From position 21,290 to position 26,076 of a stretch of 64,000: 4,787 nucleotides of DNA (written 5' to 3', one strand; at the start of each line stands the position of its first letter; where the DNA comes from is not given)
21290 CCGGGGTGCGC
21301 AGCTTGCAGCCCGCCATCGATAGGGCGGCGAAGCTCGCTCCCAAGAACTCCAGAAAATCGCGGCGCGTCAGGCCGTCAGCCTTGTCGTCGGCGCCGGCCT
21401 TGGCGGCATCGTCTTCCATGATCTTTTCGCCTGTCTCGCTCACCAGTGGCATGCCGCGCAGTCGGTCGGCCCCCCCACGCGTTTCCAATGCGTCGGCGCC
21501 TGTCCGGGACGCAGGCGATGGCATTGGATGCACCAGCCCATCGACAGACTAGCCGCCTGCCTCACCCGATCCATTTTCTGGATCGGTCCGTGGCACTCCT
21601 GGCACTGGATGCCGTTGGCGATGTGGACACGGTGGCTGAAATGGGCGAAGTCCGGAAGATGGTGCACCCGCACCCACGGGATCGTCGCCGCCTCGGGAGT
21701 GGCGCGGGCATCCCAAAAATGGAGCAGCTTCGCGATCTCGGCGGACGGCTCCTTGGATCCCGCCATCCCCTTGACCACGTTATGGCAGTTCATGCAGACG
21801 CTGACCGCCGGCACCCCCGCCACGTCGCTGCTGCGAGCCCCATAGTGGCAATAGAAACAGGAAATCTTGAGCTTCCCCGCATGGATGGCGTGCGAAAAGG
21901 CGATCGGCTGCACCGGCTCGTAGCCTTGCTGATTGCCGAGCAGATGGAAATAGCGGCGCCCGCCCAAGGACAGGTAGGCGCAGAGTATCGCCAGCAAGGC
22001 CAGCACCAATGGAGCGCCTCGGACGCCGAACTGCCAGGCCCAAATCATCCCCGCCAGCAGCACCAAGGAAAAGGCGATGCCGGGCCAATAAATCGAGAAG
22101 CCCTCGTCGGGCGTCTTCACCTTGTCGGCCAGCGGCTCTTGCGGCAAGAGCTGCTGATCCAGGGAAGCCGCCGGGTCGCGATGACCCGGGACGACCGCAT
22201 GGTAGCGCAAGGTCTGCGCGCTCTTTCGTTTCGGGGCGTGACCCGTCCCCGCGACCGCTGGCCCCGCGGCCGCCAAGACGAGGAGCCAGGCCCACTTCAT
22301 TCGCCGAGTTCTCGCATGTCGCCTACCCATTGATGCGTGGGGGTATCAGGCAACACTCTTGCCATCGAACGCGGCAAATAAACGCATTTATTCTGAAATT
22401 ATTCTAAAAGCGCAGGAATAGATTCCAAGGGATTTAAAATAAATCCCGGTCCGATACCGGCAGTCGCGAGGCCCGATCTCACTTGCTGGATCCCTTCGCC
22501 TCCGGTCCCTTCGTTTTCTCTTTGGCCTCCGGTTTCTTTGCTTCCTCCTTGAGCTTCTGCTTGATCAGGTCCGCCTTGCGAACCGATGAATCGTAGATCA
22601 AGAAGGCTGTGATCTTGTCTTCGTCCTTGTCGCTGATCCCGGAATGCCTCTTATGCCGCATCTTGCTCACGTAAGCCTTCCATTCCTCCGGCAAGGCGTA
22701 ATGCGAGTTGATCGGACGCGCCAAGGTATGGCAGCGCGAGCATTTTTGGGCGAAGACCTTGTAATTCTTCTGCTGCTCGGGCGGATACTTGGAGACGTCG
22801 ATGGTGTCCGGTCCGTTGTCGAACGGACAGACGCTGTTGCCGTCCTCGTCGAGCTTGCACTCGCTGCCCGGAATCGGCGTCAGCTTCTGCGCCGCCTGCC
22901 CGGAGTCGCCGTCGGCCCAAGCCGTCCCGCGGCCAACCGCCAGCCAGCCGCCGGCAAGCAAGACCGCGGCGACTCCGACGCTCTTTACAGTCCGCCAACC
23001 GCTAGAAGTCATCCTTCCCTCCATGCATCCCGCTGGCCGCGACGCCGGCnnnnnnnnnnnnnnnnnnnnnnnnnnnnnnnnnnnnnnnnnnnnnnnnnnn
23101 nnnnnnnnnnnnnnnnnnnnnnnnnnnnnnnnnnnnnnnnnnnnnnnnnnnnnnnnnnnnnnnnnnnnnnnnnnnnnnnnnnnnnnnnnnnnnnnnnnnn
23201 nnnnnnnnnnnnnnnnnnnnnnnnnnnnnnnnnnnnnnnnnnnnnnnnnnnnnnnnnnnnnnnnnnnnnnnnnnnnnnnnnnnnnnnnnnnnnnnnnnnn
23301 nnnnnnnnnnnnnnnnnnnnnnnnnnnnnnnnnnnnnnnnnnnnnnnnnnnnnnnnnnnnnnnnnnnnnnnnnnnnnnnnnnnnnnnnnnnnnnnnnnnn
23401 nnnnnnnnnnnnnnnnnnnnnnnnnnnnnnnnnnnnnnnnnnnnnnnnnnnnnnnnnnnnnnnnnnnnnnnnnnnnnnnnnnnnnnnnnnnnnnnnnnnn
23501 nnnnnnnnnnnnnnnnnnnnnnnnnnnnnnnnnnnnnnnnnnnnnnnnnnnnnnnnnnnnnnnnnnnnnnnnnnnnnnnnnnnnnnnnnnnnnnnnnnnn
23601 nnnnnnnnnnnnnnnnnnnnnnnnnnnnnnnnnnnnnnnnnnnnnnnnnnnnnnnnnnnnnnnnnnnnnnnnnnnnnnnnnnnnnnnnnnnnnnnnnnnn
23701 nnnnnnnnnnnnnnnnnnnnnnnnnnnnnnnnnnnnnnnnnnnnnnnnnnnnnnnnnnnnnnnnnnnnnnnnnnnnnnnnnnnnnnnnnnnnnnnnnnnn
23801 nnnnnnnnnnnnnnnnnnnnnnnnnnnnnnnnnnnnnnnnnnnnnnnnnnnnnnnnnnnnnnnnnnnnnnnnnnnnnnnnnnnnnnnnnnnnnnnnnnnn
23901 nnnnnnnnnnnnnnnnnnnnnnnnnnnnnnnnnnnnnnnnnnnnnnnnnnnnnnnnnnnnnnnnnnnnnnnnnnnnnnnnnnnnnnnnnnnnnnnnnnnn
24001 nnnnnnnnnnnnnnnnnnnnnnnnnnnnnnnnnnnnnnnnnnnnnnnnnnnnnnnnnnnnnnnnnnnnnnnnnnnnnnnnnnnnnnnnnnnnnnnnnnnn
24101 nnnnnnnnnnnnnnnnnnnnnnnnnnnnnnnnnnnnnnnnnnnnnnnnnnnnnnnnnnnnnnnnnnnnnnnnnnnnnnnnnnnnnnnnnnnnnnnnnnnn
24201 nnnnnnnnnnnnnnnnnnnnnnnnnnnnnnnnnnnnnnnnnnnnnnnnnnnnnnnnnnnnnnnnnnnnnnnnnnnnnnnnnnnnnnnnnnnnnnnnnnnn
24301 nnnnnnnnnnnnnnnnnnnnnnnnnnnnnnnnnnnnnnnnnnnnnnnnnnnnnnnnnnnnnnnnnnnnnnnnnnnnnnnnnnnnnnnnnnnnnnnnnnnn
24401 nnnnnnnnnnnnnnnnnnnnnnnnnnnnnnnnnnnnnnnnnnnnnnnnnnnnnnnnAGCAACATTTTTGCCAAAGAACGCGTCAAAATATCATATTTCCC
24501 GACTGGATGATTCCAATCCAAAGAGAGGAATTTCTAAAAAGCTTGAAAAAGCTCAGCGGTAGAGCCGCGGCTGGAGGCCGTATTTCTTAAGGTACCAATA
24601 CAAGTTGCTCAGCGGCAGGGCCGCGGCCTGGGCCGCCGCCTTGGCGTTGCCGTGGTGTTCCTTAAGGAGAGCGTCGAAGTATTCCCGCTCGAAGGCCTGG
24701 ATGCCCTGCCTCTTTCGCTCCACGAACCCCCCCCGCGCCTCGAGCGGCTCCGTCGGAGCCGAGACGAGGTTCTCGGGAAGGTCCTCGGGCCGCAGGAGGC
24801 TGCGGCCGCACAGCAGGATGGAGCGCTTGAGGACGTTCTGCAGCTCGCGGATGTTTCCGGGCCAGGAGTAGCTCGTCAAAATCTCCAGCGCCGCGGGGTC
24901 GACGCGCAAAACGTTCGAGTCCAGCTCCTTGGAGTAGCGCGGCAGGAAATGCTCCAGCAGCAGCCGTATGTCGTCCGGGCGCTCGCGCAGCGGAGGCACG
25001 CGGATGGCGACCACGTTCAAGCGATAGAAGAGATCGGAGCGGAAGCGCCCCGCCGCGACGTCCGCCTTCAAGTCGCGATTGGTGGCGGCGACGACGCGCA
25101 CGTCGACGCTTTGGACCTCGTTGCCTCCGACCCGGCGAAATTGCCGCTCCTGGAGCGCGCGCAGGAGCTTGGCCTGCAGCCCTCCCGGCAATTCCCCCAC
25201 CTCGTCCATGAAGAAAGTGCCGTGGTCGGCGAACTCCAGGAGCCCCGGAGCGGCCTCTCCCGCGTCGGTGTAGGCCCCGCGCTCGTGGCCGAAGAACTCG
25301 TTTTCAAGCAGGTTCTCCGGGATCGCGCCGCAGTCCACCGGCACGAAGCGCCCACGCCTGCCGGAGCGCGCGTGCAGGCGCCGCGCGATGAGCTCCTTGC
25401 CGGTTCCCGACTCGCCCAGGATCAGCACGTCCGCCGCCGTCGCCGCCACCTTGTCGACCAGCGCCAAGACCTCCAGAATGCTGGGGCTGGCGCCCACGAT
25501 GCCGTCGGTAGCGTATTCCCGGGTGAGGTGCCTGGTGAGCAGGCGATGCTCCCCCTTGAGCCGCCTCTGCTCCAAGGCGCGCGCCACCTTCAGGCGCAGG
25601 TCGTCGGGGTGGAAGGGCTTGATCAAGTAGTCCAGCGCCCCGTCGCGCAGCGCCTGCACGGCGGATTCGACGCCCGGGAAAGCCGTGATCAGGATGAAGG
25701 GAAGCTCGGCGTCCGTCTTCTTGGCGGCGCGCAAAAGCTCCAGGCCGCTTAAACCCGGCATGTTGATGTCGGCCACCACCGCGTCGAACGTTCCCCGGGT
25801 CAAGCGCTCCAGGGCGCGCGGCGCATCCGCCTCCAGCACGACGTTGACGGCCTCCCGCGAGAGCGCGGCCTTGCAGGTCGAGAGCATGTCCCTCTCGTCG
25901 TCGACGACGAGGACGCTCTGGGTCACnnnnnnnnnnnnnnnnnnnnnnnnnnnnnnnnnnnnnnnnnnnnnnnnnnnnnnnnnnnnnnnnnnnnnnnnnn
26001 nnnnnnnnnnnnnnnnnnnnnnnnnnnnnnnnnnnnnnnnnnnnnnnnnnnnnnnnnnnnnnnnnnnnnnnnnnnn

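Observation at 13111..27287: A cyc2-like cytochrome-porin, a small cytochrome c and a full ACIII operon form one same-strand respiratory island next to a sigma-54 two-component system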

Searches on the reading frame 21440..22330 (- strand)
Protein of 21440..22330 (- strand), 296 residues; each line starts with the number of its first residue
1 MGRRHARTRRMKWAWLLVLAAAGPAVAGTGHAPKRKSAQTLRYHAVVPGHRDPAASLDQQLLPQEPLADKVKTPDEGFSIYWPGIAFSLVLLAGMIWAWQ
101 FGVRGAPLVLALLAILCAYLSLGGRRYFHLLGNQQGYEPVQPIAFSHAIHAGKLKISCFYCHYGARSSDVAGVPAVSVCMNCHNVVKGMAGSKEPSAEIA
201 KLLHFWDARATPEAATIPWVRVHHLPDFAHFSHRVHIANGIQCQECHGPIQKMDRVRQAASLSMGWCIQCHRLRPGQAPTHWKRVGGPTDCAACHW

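Call 4: search_protein_families(library=pfam, proteins=[window:21440-22330:-], max_evalue=0.01)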
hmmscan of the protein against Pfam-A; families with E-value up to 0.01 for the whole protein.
window:21440-22330:- (296 aa): 5 families
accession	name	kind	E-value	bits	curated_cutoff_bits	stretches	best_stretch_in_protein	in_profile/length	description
PF14522.11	Cytochrome_C7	-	2.6e-12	46.8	24.8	2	230-295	2-66/67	Cytochrome c7 and related cytochrome c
PF02085.21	Cytochrom_CIII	-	4.5e-08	33.8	22.9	1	138-193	16-59/101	Class III cytochrome C family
PF14537.11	Cytochrom_c3_2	-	1.8e-07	31.9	25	1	235-295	1-64/79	Cytochrome c3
PF22113.1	Mtrc-MtrF_II-IV_dom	-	0.00059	19.9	30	1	157-295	8-163/176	Outer membrane cytochrome MtrC/MtrF-like, domains II/IV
PF02335.20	Cytochrom_C552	-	0.0059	16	24.1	1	217-256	222-260/438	Cytochrome c552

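Call 5: search_protein_families(library=ncbifam, proteins=[window:21440-22330:-], max_evalue=0.01)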
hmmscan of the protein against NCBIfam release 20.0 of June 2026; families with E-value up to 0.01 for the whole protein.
window:21440-22330:- (296 aa): 7 families
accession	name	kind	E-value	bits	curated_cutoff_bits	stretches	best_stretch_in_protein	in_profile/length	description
NF041781.1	mnquin_red_QrcA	equivalog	3.5e-17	62.6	180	1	140-260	28-137/174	menaquinone reductase multiheme cytochrome c subunit QrcA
NF045713.1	CxxCH_16_HmcA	equivalog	5e-07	28.7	400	1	157-295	113-252/541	sulfate respiration complex hexadecaheme cytochrome HmcA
TIGR03508.1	decahem_SO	subfamily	1.8e-06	27.6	192.2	1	231-295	135-196/258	DmsE family decaheme c-type cytochrome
NF047727.1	4hemeCytCCctA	equivalog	2.5e-06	27.6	180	1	242-295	59-104/109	tetraheme c-type cytochrome CctA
NF045722.1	c3_cytochr_TmcA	equivalog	5.3e-06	26.3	114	0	141-187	42-91/125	acidic tetraheme cytochrome c3 TmcA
TIGR04257.1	nanowire_3heme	domain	2.5e-05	24.3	40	0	138-184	8-59/75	c(7)-type cytochrome triheme domain-containing protein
NF041028.1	decahem_GSU2203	exception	0.0012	18.1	325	0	179-295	70-181/317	GSU2203 family decaheme c-type cytochrome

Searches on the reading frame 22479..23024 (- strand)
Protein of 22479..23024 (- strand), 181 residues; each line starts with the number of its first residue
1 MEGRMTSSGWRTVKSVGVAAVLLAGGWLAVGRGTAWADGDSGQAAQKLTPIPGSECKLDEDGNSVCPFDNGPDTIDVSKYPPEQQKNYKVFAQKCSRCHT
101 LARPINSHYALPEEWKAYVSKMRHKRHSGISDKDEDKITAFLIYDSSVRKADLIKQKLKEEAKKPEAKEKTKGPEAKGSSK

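Call 4: search_protein_families(library=pfam, proteins=[window:22479-23024:-], max_evalue=0.01)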
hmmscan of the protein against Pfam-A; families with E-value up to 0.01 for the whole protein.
window:22479-23024:- (181 aa): 2 families
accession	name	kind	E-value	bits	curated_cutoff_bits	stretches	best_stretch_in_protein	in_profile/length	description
PF13442.11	Cytochrome_CBB3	-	0.0015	19.2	27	1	88-142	7-68/68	Cytochrome C oxidase, cbb3-type, subunit III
PF09098.15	Dehyd-heme_bind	-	0.0066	16.5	25.2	0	88-152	4-73/167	Quinohemoprotein amine dehydrogenase A, alpha subunit, haem binding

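Call 5: search_protein_families(library=ncbifam, proteins=[window:22479-23024:-], max_evalue=0.01)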
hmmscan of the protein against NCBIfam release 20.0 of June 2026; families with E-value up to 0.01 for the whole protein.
window:22479-23024:- (181 aa): 2 families
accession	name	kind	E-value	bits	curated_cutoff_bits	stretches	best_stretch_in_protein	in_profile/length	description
NF052246.1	SorB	equivalog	6.6e-06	26.1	93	1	83-143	18-77/80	SorB family sulfite dehydrogenase c-type cytochrome subunit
TIGR03908.1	QH_alpha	equivalog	0.0046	15.5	274.35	1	84-142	5-68/510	quinohemoprotein amine dehydrogenase subunit alpha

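Call 58: search_solved_structures(query=window:22479-23024:-, max_evalue=1)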
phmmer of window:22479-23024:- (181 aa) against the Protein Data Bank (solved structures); distinct sequences matched with E-value up to 1: 25.
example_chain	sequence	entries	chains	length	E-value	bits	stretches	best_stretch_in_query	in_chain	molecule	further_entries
2aiu_A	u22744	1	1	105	0.069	16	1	86-125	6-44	Cytochrome c, testis-specific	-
1cyc_A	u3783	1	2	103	0.11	15.3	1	86-137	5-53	FERROCYTOCHROME C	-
3cyt_O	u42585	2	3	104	0.11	15.3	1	86-136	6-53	CYTOCHROME C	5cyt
1i54_A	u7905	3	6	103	0.12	15.2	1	86-136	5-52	CYTOCHROME C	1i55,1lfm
5c9m_A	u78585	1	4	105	0.14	15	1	85-113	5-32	Cytochrome c, somatic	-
5d00_A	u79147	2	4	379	0.2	14.5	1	77-155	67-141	N-acetyl-alpha-D-glucosaminyl L-malate synthase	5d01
5c0z_A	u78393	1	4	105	0.29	14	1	85-103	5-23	Cytochrome c, somatic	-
7ljx_A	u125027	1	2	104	0.33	13.8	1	85-103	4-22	Cytochrome c, somatic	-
5df5_A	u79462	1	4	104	0.33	13.8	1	85-103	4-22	Cytochrome c, somatic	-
2b4z_A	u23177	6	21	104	0.34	13.7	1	85-103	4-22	Cytochrome c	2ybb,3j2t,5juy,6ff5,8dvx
1crc_A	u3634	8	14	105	0.34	13.7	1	85-103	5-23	CYTOCHROME C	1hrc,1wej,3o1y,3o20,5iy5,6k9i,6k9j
3jbt_B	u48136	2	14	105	0.35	13.7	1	85-103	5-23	Cytochrome c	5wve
8dzl_A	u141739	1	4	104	0.35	13.7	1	85-103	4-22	Cytochrome c, somatic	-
1akk_A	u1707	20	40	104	0.36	13.6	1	85-103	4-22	CYTOCHROME C | Zinc-substituted cytochrome c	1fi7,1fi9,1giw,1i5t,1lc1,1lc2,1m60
5zkv_A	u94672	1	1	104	0.36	13.6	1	85-103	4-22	Cytochrome c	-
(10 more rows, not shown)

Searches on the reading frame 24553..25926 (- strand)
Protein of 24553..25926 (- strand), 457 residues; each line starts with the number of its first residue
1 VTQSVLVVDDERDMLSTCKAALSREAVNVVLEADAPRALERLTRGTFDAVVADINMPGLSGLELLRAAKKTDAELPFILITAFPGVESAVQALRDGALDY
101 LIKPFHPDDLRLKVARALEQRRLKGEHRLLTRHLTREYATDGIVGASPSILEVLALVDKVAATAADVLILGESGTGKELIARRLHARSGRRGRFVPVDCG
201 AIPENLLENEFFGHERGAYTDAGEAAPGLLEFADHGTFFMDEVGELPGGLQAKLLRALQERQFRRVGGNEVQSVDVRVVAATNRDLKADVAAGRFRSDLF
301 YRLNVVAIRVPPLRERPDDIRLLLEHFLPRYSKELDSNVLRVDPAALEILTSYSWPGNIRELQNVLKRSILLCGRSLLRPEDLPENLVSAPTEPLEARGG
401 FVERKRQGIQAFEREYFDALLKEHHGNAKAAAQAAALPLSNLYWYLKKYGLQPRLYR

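Call 4: search_protein_families(library=pfam, proteins=[window:24553-25926:-], max_evalue=0.01)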
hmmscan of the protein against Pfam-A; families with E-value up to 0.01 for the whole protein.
window:24553-25926:- (457 aa): 9 families
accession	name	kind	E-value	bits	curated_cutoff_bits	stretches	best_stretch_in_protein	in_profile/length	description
PF00158.32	Sigma54_activat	-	1.4e-63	214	20.2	1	143-308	1-167/168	Sigma-54 interaction domain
PF25601.1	AAA_lid_14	-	6.7e-25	87.2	27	1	314-392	1-79/87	AAA+ ATPase lid domain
PF00072.30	Response_reg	-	1.3e-24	86.9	30.2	1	5-114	1-110/111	Response regulator receiver domain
PF14532.12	Sigma54_activ_2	-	8.8e-20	71.8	25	1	144-313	1-138/138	Sigma-54 interaction domain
PF07728.20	AAA_5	-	2.7e-07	31.1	22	1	166-284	1-123/139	AAA domain (dynein-related subfamily)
PF01078.27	Mg_chelatase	-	0.00037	20.4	20.3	0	161-185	19-43/207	Magnesium chelatase, subunit ChlI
PF20030.5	bpMoxR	-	0.00077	19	27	1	156-292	23-153/205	MoxR domain in the MoxR-vWA-beta-propeller ternary systems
PF13191.12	AAA_16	-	0.0024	18.8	32.6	1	152-259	11-121/167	AAA ATPase domain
PF00004.35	AAA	-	0.0034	18.3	21.2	1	167-297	1-125/131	ATPase family associated with various cellular activities (AAA)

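Call 5: search_protein_families(library=ncbifam, proteins=[window:24553-25926:-], max_evalue=0.01)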
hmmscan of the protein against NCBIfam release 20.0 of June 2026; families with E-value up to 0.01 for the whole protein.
window:24553-25926:- (457 aa): 114 families (the best 25 are shown)
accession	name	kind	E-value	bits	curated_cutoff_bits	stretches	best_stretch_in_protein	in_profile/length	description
NF008469.0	PRK11361.1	equivalog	1.3e-134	449.3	714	1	3-453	5-458/461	acetoacetate metabolism transcriptional regulator AtoC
TIGR01818.1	ntrC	equivalog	1.8e-113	379.8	558.6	1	5-419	1-413/463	nitrogen regulation protein NR(I)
TIGR02915.1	PEP_resp_reg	equivalog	2.1e-107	359.8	502.6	1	5-451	1-444/445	PEP-CTERM-box response regulator transcription factor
NF051870.1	NAssimRespRegNtrX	equivalog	3.5e-103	345.9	600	1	3-450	2-451/452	nitrogen assimilation response regulator NtrX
NF041552.1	TF_PrdR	equivalog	8.9e-102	341.3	795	1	139-450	265-577/577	sigma-54 dependent transcriptional regulator PrdR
NF007689.0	PRK10365.1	equivalog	1.3e-100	337.2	760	1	5-433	8-426/441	sigma-54-dependent response regulator transcription factor ZraR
TIGR01817.1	nifA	equivalog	1e-93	315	528.85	1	120-385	175-440/534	nif-specific transcriptional activator NifA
NF041946.1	LuxO_transreg_Vib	equivalog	1.5e-93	314.1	800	1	8-389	2-382/463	quorum-sensing sigma-54 dependent transcriptional regulator LuxO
NF003451.0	PRK05022.1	equivalog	1.8e-91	307.4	476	1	117-452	167-511/512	nitric oxide reductase transcriptional regulator NorR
NF008176.1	PRK10923.1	equivalog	4.8e-91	305.7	620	1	4-392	5-390/469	nitrogen regulation protein NR(I)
NF011695.0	PRK15115.1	equivalog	1.7e-89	300.6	763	1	4-453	8-440/445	two-component system response regulator GlrR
NF038308.1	RNA_repair_RtcR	equivalog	1.5e-88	298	650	1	124-389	163-438/530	RNA repair transcriptional activator RtcR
NF049963.1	RespRegFlgRCampy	domain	7.4e-87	291.9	750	1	5-450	3-428/429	fla regulon two-component system response regulator FlgR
NF050807.1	TransRegFlbDCaul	equivalog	2.6e-82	277.1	750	1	14-381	13-359/454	sigma-54-dependent transcriptional regulator FlbD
TIGR02329.1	propionate_PrpR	equivalog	1.1e-81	275.1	499.2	1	114-444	185-522/526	propionate catabolism operon regulatory protein PrpR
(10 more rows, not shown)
